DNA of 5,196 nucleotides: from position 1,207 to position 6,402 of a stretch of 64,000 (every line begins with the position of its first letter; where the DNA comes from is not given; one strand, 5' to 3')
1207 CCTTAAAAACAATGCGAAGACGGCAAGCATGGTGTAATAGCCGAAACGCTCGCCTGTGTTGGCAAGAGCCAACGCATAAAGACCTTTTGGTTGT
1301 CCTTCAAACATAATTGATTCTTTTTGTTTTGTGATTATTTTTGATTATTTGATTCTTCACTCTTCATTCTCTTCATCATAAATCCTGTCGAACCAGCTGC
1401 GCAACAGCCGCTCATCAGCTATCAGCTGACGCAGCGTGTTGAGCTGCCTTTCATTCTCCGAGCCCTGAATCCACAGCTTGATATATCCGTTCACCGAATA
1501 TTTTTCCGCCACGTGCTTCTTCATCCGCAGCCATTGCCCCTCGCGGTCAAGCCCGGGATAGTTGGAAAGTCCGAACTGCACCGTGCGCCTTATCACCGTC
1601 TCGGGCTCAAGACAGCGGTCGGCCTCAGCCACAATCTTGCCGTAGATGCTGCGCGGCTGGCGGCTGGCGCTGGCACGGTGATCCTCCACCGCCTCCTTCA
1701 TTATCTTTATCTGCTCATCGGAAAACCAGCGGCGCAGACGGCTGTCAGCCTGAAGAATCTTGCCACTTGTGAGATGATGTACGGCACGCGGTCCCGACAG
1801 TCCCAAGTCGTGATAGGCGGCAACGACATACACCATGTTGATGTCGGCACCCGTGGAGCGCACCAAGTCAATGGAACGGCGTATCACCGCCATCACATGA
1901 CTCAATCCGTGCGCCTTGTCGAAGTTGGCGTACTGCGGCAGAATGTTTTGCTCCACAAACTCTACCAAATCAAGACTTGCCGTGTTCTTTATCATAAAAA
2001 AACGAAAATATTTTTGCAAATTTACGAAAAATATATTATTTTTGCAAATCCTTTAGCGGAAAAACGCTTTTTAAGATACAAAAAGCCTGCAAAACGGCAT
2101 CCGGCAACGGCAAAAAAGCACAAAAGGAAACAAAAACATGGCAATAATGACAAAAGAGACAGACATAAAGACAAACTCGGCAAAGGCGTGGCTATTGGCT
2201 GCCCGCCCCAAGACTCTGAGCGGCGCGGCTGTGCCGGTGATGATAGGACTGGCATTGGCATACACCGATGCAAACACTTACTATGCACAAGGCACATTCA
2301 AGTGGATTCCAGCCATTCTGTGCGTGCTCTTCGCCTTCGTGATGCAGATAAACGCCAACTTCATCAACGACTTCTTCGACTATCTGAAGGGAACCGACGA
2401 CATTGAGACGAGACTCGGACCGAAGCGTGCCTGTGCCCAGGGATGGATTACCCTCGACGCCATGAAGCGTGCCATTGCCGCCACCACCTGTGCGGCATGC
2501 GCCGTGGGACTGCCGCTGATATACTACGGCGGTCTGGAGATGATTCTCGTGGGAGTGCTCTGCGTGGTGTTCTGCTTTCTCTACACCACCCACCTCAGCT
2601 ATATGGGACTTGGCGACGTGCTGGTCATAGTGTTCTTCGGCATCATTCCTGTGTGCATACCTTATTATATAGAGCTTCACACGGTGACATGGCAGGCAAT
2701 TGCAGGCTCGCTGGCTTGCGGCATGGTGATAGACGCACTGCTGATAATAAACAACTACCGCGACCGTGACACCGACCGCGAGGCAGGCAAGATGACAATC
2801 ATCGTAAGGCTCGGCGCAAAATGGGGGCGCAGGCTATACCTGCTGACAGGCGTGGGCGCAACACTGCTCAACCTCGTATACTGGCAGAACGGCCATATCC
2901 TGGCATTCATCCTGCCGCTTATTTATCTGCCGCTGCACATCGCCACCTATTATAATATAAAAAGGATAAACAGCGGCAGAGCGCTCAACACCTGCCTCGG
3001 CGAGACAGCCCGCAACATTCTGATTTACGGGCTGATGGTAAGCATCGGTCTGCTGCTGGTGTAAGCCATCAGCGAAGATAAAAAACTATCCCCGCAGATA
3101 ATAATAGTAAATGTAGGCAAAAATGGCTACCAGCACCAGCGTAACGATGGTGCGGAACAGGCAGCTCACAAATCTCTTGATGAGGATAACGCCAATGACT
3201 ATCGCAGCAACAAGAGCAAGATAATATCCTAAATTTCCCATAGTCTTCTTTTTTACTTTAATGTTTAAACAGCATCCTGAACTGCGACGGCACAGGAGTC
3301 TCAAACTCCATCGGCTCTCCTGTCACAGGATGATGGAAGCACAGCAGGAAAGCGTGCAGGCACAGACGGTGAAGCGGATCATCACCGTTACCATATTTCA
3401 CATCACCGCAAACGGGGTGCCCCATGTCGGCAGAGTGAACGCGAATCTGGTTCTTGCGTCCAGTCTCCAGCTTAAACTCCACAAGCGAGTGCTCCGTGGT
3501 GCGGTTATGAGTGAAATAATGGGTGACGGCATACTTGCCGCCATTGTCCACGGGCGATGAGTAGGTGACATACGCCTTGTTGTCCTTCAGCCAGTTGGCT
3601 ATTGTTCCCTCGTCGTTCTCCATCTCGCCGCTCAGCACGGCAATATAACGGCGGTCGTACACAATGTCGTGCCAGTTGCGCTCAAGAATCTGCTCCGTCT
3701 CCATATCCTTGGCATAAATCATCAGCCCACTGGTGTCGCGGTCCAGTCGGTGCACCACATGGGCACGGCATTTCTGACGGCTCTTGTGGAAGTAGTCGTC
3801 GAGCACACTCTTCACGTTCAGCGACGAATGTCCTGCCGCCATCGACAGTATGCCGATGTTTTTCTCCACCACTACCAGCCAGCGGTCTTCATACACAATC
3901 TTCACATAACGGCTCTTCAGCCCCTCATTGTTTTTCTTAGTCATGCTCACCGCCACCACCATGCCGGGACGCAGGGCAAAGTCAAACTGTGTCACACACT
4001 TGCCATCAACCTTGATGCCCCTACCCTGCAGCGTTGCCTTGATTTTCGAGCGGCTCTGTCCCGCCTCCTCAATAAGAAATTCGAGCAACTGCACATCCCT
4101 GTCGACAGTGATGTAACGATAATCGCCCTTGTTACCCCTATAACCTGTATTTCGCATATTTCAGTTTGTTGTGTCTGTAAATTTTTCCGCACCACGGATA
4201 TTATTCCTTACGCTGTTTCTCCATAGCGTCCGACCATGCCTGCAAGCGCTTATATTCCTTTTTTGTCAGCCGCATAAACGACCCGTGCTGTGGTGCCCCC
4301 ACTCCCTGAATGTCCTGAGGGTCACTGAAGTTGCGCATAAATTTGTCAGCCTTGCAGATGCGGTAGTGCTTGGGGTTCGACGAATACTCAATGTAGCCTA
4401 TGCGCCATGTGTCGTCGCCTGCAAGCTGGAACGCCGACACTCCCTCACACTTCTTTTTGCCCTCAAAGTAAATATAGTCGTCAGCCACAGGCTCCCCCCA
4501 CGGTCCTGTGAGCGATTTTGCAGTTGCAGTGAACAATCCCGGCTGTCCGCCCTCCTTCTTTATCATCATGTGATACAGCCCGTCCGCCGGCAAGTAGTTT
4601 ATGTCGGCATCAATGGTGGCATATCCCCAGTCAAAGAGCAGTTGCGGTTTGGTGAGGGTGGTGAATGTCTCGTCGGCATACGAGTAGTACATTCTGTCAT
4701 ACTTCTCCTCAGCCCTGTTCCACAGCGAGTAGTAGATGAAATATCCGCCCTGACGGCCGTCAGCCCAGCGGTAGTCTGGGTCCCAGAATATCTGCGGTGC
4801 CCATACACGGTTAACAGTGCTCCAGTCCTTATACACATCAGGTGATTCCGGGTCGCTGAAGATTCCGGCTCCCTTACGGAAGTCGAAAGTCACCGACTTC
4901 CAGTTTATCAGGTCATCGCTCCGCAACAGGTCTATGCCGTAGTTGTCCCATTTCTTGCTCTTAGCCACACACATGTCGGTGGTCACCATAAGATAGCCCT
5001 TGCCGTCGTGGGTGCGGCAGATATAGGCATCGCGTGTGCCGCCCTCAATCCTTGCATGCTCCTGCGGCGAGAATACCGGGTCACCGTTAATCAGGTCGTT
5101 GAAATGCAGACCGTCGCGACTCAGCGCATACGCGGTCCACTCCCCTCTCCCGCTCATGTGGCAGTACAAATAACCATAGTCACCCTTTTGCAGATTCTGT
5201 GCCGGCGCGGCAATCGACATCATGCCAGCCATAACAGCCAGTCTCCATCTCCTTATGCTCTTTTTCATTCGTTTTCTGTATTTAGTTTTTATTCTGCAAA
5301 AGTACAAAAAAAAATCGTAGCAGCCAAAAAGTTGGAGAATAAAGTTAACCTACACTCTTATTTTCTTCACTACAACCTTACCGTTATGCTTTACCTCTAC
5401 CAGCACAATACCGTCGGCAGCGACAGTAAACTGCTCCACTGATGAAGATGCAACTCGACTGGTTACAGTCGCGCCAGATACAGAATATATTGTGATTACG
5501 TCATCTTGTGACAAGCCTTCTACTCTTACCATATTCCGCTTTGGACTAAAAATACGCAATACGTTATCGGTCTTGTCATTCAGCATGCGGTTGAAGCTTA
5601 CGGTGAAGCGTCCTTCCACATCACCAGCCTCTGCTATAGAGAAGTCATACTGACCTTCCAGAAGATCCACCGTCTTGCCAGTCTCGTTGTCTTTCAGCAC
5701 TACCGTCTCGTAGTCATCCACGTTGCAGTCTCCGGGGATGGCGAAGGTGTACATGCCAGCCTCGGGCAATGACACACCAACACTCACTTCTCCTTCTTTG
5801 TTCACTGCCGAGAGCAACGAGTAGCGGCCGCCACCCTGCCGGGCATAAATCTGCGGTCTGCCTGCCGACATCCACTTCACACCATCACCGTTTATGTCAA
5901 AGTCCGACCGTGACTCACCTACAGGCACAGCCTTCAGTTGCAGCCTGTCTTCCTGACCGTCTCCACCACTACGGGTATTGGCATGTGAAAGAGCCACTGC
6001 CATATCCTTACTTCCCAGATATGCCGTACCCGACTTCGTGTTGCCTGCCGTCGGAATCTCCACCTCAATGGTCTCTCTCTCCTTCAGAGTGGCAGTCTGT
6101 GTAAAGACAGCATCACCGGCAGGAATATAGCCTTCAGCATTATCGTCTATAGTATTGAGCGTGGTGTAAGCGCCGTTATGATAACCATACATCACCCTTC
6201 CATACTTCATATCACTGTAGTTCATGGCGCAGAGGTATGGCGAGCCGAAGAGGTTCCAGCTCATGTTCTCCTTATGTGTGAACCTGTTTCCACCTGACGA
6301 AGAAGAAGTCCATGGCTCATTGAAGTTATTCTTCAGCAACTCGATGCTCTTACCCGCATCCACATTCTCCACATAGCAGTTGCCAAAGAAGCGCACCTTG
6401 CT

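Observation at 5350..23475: Type V (Mfa-like) pilus operon whose last gene is a 3,979-aa Pmp-repeat beta-helix protein carrying a T9SS sorting domain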

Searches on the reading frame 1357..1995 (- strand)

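Call 52: search_protein_families(library=pfam, proteins=[window:1357-1995:-], max_evalue=0.001)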
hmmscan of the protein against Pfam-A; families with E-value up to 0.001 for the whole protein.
window:1357-1995:- (212 aa): 1 family
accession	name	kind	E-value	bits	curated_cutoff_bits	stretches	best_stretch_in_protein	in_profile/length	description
PF01966.28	HD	-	1.4e-06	29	22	1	31-128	2-113/116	HD domain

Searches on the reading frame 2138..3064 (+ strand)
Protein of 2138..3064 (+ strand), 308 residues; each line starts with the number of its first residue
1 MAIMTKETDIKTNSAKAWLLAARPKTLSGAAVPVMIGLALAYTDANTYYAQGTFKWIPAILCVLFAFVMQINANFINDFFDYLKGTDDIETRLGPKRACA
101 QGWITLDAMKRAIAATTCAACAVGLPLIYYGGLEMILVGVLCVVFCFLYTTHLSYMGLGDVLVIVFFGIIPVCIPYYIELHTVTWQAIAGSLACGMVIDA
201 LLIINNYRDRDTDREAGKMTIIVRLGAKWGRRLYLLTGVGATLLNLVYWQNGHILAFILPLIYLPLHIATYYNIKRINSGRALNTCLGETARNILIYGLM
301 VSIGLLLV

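Call 52: search_protein_families(library=pfam, proteins=[window:2138-3064:+], max_evalue=0.001)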
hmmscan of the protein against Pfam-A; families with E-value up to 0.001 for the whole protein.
window:2138-3064:+ (308 aa): 1 family
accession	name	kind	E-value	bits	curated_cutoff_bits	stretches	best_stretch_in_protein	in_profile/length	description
PF01040.23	UbiA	-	3.6e-27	95.7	34.2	1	49-273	12-230/250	UbiA prenyltransferase family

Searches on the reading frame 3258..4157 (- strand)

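Call 34: search_protein_families(library=pfam, proteins=[window:3258-4157:-], max_evalue=0.001)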
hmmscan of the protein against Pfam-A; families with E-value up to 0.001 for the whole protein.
window:3258-4157:- (299 aa): 1 family
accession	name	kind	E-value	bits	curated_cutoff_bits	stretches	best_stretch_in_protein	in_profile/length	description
PF00849.27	PseudoU_synth_2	-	3.7e-29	102.4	26.8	1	94-243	2-151/152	RNA pseudouridylate synthase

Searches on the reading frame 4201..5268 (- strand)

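Call 34: search_protein_families(library=pfam, proteins=[window:4201-5268:-], max_evalue=0.001)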
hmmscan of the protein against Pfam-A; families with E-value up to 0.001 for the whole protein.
window:4201-5268:- (355 aa): 1 family
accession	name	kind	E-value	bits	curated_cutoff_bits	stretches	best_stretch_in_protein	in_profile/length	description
PF04616.20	Glyco_hydro_43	-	2.5e-06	27.5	32.2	1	75-223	7-126/288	Glycosyl hydrolases family 43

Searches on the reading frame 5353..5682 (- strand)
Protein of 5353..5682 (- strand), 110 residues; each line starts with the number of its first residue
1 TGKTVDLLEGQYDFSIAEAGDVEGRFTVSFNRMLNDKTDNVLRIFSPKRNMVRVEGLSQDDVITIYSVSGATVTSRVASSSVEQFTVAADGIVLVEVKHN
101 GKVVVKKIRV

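Call 7: search_protein_families(library=pfam, proteins=[window:5353-5682:-], max_evalue=1)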
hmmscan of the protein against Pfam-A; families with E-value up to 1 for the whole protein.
window:5353-5682:- (110 aa): 4 families
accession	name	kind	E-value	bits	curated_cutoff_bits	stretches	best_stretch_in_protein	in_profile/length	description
PF19910.5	DUF6383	-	0.00086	19.8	23.7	1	49-105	18-70/74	Domain of unknown function (DUF6383)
PF18962.6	Por_Secre_tail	-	0.024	15.3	27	1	47-109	5-74/75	Secretion system C-terminal sorting domain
PF21684.2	PipB2_N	-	0.027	14.9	27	1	58-109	48-93/107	Secreted effector protein PipB2, N-terminal domain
PF04205.19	FMN_bind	-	0.049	14.7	22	1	57-84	47-74/77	FMN-binding domain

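Call 8: search_protein_families(library=ncbifam, proteins=[window:5353-5682:-], max_evalue=1)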
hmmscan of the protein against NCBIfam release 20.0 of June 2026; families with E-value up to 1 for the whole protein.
window:5353-5682:- (110 aa): 2 families
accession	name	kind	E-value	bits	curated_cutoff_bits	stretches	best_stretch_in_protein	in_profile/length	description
TIGR04183.1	Por_Secre_tail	domain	0.00035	20.5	23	1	56-108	16-69/72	T9SS type A sorting domain-containing protein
NF046105.1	TransRegNosR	equivalog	0.11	10.7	1000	1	49-85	117-153/680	transcriptional regulator NosR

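Call 30: search_protein_families(library=ncbifam, alignment_id=A2, max_evalue=0.01)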
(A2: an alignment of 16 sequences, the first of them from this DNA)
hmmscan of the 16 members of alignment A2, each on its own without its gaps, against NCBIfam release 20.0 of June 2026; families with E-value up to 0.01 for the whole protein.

A. member 1, seq(100 aa): 1 family
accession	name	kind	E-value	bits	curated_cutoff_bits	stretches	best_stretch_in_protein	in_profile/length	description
TIGR04183.1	Por_Secre_tail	domain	0.00028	20.8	23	1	46-98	16-69/72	T9SS type A sorting domain-containing protein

B. families by the number of members that match (of 16 scanned): 2 families
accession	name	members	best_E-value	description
TIGR04183.1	Por_Secre_tail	5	6.4e-06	T9SS type A sorting domain-containing protein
NF011741.1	PRK15194.1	1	0.0065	type 1 fimbrial major subunit FimA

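Call 31: search_protein_families(library=pfam, alignment_id=A2, max_evalue=0.01)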
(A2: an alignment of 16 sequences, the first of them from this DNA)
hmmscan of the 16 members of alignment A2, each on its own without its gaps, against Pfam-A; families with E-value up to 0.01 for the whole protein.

A. member 1, seq(100 aa): 1 family
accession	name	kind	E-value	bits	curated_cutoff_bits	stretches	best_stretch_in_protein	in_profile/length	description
PF19910.5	DUF6383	-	0.0007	20.1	23.7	1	39-95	18-70/74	Domain of unknown function (DUF6383)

B. families by the number of members that match (of 16 scanned): 2 families
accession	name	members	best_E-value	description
PF18962.6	Por_Secre_tail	2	2.9e-06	Secretion system C-terminal sorting domain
PF19910.5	DUF6383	2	0.0007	Domain of unknown function (DUF6383)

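Call 32: search_solved_structures(query=A2, max_evalue=1)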
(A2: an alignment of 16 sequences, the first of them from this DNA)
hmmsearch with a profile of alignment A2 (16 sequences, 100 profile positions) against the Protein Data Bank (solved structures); distinct sequences matched with E-value up to 1: 16.
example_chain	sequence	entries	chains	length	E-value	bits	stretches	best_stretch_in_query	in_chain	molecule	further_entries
4p99_A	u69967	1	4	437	0.011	19.2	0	34-68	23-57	MpAFP_RII tetra-tandemer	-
8gl6_D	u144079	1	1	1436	0.019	18.5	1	1-98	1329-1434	RemA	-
8glk_D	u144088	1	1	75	0.021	18.4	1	52-99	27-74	Endonuclease I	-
5hfs_A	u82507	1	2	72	0.063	16.8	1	46-100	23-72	Gingipain R2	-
4ijs_A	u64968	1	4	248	0.064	16.8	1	6-79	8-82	Nucleoprotein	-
7dww_B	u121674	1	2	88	0.064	16.8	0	31-70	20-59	msDPBB_sym2 protein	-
7pq4_A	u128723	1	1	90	0.073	16.6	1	34-100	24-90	Arginine-specific cysteine proteinase (Arg-gingipain)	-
2as0_A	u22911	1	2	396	0.38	14.3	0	36-71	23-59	hypothetical protein PH1915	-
5ag8_A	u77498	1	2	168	0.4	14.2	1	46-100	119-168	GINGIPAIN R2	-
5ag9_A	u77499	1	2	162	0.46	14.1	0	49-100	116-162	Gingipain R2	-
1r3e_A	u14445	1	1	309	0.55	13.8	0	44-71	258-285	tRNA pseudouridine synthase B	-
1ze2_A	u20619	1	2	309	0.55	13.8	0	44-71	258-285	tRNA pseudouridine synthase B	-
2ab4_A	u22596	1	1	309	0.56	13.8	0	44-71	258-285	tRNA pseudouridine synthase B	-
1ze1_A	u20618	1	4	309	0.56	13.8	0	44-71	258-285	tRNA pseudouridine synthase B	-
3syj_A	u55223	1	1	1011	0.57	13.8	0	49-77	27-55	Adhesion and penetration protein autotransporter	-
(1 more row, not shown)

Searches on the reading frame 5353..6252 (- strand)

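Call 7: search_protein_families(library=pfam, proteins=[window:5353-6252:-], max_evalue=1)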
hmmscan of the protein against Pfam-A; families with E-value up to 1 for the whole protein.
window:5353-6252:- (300 aa): 5 families
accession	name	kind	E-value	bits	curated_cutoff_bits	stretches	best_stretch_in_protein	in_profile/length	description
PF19910.5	DUF6383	-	0.0059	17.2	23.7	1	240-295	19-70/74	Domain of unknown function (DUF6383)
PF18962.6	Por_Secre_tail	-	0.046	14.5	27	1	237-299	5-74/75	Secretion system C-terminal sorting domain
PF21684.2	PipB2_N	-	0.054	14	27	1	248-299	48-93/107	Secreted effector protein PipB2, N-terminal domain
PF04205.19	FMN_bind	-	0.074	14.2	22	1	243-273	43-73/77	FMN-binding domain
PF06823.17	DUF1236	-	0.12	12.5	32.4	0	150-188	10-47/64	Protein of unknown function (DUF1236)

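Call 8: search_protein_families(library=ncbifam, proteins=[window:5353-6252:-], max_evalue=1)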
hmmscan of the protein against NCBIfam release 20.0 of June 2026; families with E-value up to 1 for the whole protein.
window:5353-6252:- (300 aa): 2 families
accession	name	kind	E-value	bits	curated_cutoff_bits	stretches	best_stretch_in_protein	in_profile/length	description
TIGR04183.1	Por_Secre_tail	domain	0.00074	19.4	23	1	246-298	16-69/72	T9SS type A sorting domain-containing protein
NF052497.1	AlphRhmnaseBT3686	equivalog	0.038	12.5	700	1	105-160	303-358/424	alpha-l-rhamnosidase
